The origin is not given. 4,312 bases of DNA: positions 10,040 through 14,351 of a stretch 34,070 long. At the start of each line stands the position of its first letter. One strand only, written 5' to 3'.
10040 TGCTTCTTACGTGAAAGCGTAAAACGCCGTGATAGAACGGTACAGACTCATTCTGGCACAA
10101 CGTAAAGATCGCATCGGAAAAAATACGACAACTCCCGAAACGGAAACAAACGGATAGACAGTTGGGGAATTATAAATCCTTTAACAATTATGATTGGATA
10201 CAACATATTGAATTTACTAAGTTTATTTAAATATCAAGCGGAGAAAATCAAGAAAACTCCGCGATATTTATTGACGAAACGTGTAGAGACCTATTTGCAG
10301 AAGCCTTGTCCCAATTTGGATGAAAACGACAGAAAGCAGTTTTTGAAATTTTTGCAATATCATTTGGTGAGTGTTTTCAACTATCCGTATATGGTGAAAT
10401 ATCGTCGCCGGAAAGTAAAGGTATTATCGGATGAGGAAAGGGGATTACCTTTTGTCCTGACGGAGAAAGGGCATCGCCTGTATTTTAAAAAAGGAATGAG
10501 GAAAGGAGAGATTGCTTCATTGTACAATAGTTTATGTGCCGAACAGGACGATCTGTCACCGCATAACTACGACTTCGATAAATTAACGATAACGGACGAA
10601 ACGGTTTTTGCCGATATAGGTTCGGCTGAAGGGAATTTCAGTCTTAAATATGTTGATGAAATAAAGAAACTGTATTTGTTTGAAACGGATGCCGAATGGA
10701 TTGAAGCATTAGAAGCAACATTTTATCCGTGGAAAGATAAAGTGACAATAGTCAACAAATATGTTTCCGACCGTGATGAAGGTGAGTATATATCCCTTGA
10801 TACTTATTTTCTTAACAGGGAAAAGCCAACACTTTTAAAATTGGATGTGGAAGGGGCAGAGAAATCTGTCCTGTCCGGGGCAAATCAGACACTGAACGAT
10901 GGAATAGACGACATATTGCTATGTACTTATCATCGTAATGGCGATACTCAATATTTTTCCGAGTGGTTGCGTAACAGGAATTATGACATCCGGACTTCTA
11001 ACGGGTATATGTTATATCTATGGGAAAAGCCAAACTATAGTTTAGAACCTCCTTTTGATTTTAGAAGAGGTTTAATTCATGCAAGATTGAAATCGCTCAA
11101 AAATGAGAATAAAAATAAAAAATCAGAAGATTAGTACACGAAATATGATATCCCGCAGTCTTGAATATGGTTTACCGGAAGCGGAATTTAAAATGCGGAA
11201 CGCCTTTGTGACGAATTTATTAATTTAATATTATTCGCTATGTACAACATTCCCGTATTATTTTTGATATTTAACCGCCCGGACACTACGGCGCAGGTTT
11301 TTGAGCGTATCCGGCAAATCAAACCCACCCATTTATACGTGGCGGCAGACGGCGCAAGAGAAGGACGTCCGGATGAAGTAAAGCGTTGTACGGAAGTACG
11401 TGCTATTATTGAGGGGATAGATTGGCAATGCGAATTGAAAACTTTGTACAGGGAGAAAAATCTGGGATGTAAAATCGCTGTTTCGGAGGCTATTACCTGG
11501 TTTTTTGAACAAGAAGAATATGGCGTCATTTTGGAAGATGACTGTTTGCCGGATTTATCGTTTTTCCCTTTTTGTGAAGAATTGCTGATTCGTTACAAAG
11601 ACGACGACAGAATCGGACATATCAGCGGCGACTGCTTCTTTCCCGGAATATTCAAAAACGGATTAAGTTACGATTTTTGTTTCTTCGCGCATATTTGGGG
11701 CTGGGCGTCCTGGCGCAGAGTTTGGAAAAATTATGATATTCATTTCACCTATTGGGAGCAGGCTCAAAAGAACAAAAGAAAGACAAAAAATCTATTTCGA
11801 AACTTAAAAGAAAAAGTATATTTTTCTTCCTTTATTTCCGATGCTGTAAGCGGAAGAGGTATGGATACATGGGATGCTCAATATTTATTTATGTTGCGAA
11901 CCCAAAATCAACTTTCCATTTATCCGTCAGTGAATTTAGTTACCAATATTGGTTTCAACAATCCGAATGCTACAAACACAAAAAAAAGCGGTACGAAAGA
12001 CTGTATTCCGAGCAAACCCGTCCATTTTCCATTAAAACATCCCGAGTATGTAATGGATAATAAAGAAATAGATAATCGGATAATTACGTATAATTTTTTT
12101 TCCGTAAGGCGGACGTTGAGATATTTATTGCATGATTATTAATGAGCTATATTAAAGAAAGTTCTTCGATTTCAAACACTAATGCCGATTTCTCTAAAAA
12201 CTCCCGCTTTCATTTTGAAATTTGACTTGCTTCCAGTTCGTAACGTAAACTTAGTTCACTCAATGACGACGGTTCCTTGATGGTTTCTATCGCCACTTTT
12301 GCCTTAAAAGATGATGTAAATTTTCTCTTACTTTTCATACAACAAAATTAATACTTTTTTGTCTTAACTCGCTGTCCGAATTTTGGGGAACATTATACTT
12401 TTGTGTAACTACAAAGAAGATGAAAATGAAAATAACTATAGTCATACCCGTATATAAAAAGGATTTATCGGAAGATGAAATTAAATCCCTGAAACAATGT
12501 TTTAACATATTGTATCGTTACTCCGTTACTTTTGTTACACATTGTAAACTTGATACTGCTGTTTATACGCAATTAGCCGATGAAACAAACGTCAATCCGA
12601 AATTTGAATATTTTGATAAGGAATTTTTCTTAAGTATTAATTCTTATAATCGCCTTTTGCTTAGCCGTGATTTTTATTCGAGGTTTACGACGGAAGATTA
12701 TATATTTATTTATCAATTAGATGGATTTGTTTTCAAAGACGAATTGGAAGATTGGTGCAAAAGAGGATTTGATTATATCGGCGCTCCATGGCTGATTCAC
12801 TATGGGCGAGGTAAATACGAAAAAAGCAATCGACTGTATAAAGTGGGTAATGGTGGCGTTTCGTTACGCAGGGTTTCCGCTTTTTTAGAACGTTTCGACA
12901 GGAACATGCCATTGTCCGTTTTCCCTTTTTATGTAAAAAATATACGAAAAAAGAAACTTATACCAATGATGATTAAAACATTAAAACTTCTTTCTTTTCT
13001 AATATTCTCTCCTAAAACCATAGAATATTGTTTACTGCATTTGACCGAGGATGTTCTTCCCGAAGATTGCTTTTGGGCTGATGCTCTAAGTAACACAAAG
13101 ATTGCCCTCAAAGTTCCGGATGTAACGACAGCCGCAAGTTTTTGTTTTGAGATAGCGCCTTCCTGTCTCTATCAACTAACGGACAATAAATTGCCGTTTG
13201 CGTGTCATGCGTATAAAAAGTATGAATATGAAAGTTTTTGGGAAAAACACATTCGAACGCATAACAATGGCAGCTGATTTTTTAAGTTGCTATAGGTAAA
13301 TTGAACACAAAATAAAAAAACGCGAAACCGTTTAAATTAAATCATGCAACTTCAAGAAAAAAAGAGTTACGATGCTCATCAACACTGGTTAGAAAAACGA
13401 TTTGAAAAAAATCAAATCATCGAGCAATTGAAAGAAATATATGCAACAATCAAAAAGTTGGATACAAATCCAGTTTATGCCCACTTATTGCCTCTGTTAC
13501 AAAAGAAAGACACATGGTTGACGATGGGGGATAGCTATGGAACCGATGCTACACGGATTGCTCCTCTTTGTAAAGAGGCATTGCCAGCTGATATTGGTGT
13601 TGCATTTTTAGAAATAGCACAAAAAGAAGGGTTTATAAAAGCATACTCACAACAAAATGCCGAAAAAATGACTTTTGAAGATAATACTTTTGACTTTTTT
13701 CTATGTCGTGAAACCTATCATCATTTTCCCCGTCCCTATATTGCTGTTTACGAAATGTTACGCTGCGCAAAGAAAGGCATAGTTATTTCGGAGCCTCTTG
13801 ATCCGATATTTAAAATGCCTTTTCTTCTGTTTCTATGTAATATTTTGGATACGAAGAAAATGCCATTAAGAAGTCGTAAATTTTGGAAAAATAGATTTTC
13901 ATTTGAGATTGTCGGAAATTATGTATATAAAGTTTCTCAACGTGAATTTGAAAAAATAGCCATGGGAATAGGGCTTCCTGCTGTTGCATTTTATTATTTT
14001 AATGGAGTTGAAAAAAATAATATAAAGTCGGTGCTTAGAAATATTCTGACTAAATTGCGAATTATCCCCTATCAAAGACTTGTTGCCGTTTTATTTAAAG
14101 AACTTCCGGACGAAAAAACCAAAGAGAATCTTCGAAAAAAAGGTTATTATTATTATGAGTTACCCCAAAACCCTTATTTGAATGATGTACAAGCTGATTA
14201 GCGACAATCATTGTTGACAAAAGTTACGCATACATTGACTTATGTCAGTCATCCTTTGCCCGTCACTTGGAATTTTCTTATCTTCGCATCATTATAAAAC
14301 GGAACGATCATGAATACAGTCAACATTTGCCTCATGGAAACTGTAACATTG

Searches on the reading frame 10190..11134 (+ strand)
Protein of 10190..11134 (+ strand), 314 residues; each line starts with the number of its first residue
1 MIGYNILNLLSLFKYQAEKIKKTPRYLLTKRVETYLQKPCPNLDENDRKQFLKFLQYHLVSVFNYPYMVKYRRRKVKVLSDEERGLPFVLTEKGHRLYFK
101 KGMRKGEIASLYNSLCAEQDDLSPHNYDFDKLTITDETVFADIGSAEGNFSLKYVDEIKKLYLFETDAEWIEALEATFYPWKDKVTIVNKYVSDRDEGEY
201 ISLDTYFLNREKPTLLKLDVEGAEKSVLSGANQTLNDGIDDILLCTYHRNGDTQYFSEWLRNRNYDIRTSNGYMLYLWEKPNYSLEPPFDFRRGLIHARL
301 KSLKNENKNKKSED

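Call 8: search_protein_families(library=pfam, proteins=[window:10190-11134:+], max_evalue=0.01)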
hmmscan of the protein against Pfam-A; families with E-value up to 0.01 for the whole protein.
window:10190-11134:+ (314 aa): 1 family
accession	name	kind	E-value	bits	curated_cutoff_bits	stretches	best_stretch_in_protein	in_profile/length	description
PF05050.19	Methyltransf_21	-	2.1e-06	28.4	22.7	1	193-244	92-143/173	Methyltransferase FkbM domain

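Call 55: find_encoding_contigs(protein=window:10190-11134:+, flank=3000, max_places=10)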
Protein window:10190-11134:+ (314 aa): no gene with exactly this product is on record in the collection.

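Call 87: search_protein_families(library=padloc, proteins=[window:10190-11134:+], max_evalue=0.001)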
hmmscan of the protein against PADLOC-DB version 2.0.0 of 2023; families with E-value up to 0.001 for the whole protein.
window:10190-11134:+ (314 aa): 0 families

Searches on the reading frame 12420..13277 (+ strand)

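Call 8: search_protein_families(library=pfam, proteins=[window:12420-13277:+], max_evalue=0.01)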
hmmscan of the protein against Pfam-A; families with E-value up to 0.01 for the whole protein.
window:12420-13277:+ (285 aa): 1 family
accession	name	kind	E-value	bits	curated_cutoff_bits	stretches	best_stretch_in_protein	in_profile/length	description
PF18922.5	DUF5672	-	3.2e-46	157.4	24.4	1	61-263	3-164/164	Protein of unknown function (DUF5672)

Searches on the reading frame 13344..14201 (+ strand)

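Call 8: search_protein_families(library=pfam, proteins=[window:13344-14201:+], max_evalue=0.01)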
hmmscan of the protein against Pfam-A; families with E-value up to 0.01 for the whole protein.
window:13344-14201:+ (285 aa): 4 families
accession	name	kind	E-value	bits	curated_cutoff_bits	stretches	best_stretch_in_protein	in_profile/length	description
PF08241.18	Methyltransf_11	-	7.4e-11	43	21.2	1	63-145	5-90/95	Methyltransferase domain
PF13649.12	Methyltransf_25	-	3.5e-06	28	27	1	61-145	4-96/97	Methyltransferase domain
PF13847.12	Methyltransf_31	-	0.00021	21.5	27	1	90-147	46-106/145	Methyltransferase domain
PF13489.12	Methyltransf_23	-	0.0062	16.7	27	1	90-152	58-120/164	Methyltransferase domain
